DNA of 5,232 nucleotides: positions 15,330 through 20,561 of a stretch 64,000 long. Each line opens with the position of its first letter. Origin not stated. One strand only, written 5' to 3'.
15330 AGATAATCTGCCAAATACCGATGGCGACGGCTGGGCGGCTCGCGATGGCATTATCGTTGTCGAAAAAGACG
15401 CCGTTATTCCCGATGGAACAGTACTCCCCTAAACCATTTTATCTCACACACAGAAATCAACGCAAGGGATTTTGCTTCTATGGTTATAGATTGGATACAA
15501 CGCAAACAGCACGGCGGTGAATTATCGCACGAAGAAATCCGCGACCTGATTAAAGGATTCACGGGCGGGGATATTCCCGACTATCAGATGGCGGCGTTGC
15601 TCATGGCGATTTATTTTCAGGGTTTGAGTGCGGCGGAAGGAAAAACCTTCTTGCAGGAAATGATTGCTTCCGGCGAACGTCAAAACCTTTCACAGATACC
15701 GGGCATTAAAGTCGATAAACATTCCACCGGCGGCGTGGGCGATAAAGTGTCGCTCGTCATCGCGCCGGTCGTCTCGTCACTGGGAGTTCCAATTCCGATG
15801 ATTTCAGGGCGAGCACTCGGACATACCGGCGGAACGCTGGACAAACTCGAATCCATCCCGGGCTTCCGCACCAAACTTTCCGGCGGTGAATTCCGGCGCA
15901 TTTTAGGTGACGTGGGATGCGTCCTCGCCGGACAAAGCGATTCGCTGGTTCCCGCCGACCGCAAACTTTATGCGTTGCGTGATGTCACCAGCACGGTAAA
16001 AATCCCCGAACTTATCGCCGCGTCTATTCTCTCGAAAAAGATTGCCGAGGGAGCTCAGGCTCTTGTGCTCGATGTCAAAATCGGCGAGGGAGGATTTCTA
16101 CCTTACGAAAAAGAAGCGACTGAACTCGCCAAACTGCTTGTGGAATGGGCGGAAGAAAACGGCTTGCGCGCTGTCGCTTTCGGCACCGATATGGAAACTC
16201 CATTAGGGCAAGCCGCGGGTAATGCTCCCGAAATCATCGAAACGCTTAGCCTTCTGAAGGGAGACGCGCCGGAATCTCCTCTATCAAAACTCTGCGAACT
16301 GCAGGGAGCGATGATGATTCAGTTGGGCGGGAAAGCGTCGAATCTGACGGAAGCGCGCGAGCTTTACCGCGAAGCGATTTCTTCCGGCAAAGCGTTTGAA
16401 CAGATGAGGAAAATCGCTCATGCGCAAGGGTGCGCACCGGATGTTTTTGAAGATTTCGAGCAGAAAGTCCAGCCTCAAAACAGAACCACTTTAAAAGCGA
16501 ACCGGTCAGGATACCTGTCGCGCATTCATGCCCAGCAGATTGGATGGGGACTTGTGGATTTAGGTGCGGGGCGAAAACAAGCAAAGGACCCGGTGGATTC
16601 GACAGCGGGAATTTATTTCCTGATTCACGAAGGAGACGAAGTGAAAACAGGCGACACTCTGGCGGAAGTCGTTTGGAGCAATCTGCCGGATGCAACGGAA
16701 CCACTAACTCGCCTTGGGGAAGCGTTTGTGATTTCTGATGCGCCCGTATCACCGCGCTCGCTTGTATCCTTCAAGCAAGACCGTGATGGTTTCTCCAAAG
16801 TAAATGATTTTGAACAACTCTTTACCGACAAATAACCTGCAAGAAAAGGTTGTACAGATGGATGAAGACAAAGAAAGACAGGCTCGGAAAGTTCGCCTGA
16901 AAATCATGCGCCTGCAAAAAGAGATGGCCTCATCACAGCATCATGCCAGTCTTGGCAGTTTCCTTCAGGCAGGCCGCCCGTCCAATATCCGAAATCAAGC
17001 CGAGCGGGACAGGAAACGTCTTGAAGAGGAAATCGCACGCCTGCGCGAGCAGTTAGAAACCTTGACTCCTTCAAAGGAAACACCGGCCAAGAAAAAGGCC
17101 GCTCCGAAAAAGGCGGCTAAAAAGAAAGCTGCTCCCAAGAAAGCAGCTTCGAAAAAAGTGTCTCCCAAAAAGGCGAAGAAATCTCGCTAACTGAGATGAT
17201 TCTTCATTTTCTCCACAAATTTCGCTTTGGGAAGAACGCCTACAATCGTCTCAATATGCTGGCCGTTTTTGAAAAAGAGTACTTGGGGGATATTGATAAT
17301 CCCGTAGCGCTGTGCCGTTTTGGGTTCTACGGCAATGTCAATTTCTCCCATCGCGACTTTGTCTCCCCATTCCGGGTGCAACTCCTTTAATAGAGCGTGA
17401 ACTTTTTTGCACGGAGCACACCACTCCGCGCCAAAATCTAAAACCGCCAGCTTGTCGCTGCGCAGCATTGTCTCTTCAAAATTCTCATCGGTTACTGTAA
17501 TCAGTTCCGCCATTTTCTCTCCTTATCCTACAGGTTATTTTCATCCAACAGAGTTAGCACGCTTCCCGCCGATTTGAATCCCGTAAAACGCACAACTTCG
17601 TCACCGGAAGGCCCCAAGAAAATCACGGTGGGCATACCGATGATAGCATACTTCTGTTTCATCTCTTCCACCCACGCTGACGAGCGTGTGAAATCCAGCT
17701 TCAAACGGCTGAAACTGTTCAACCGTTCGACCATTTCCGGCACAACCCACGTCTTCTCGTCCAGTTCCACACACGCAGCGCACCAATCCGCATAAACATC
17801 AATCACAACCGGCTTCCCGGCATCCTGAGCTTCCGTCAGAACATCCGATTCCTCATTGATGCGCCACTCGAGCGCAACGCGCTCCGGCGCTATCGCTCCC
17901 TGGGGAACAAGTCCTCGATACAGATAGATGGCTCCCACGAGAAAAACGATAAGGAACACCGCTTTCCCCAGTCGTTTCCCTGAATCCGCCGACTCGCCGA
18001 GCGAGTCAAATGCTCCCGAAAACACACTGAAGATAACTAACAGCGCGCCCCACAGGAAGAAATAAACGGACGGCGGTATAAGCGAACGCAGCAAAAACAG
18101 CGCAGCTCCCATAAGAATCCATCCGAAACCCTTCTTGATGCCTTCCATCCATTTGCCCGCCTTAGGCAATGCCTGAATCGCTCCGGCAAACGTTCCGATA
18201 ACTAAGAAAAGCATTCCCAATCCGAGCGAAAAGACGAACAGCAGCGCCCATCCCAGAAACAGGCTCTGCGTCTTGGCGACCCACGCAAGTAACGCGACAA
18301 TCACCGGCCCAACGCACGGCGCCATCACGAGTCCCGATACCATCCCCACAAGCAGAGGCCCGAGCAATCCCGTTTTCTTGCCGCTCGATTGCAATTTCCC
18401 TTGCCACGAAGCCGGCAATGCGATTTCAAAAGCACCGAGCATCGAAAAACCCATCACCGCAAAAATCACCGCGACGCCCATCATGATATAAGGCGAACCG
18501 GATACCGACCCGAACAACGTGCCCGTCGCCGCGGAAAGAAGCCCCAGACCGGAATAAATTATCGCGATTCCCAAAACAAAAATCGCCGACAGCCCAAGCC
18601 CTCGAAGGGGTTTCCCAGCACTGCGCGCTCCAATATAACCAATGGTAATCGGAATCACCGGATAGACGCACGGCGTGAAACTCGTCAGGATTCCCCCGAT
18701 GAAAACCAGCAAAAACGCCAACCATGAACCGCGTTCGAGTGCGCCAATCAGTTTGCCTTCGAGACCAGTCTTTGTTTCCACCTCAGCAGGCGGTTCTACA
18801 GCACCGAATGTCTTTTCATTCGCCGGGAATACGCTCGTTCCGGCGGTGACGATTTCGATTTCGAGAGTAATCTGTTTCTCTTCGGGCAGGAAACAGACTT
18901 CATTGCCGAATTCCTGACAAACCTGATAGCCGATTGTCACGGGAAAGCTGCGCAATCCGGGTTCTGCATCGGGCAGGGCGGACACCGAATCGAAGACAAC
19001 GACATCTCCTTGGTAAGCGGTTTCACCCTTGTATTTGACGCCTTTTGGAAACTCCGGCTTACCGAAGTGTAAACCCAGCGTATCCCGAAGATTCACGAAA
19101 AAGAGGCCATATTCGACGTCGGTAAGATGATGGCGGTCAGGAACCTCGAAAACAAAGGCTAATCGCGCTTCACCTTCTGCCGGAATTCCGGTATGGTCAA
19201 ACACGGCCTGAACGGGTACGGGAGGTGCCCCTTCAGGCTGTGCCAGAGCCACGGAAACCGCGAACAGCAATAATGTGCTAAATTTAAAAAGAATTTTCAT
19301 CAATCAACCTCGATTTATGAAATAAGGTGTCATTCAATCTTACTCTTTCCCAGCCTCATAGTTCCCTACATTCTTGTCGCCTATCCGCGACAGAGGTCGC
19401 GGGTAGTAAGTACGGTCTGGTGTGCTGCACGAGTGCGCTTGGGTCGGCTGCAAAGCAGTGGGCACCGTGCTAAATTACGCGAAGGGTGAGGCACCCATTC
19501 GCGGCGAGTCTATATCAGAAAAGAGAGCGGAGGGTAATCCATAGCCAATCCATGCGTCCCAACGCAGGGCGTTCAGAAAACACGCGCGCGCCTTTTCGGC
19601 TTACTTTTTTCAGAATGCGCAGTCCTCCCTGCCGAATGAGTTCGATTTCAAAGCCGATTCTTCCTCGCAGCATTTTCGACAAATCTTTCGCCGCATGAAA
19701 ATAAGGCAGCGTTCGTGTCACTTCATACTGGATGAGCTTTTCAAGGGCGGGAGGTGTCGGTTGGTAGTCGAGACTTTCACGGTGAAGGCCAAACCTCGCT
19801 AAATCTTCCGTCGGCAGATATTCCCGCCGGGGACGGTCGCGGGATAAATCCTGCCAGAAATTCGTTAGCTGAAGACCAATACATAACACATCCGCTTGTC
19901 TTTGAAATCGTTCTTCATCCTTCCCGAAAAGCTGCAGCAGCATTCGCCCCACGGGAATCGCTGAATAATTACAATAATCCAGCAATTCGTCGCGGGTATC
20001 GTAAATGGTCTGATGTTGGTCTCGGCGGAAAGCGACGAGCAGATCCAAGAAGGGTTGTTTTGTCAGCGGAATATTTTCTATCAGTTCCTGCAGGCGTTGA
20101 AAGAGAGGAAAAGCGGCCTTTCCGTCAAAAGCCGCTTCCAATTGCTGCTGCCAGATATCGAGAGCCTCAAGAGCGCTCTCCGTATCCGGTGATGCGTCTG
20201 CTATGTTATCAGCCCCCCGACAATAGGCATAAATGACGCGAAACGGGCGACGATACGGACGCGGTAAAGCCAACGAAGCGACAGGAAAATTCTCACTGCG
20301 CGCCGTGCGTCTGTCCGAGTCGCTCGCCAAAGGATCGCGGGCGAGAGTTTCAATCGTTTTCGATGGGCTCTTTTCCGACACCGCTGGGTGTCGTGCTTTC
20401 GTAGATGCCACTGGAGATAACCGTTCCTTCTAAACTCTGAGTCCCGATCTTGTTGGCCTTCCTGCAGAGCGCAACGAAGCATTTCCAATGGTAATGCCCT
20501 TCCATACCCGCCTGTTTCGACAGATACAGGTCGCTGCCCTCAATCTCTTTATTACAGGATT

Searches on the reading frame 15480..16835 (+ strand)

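Call 33: search_protein_families(library=pfam, proteins=[window:15480-16835:+], max_evalue=0.00001)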
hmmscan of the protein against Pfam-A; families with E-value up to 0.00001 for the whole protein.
window:15480-16835:+ (451 aa): 3 families
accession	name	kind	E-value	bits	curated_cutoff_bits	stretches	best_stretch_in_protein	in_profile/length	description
PF00591.27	Glycos_transf_3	-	2.4e-33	116.3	27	1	77-305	4-252/253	Glycosyl transferase family, a/b domain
PF02885.22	Glycos_trans_3N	-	5.3e-17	61.8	26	1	4-65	2-63/63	Glycosyl transferase family, helical bundle domain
PF07831.19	PYNP_C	-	6.7e-15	55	27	1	345-411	1-67/75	Pyrimidine nucleoside phosphorylase C-terminal domain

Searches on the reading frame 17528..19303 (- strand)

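Call 33: search_protein_families(library=pfam, proteins=[window:17528-19303:-], max_evalue=0.00001)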
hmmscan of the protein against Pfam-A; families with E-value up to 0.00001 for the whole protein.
window:17528-19303:- (591 aa): 5 families
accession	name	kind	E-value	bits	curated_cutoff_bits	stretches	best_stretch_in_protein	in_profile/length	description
PF02683.22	DsbD_TM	-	3.6e-46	157.7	27.1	1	194-408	2-218/219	Cytochrome C biogenesis protein transmembrane domain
PF13899.12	Thioredoxin_7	-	7e-10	39.3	27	1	489-565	10-83/83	Thioredoxin-like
PF13386.12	DsbD_2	-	2.3e-09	37.9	24.9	1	200-381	2-182/199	Cytochrome C biogenesis protein transmembrane region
PF00085.26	Thioredoxin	-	5.1e-07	30.1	23.5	1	493-583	15-98/103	Thioredoxin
PF13098.12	Thioredoxin_2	-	5.1e-06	27.2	27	1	493-582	2-100/104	Thioredoxin-like domain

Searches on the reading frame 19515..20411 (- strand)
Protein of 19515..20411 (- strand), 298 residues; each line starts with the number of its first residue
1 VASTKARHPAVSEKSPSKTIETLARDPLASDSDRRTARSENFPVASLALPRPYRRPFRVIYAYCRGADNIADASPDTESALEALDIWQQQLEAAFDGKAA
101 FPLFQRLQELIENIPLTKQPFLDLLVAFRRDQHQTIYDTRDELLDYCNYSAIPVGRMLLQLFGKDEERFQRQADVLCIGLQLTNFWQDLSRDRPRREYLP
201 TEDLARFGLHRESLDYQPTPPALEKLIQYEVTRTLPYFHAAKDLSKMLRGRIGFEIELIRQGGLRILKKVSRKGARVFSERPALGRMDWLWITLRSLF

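Call 33: search_protein_families(library=pfam, proteins=[window:19515-20411:-], max_evalue=0.00001)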
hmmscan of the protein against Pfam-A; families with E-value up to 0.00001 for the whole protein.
window:19515-20411:- (298 aa): 1 family
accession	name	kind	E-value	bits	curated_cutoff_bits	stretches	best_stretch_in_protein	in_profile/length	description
PF00494.24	SQS_PSY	-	6.2e-58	197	26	1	37-287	3-262/263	Squalene/phytoene synthase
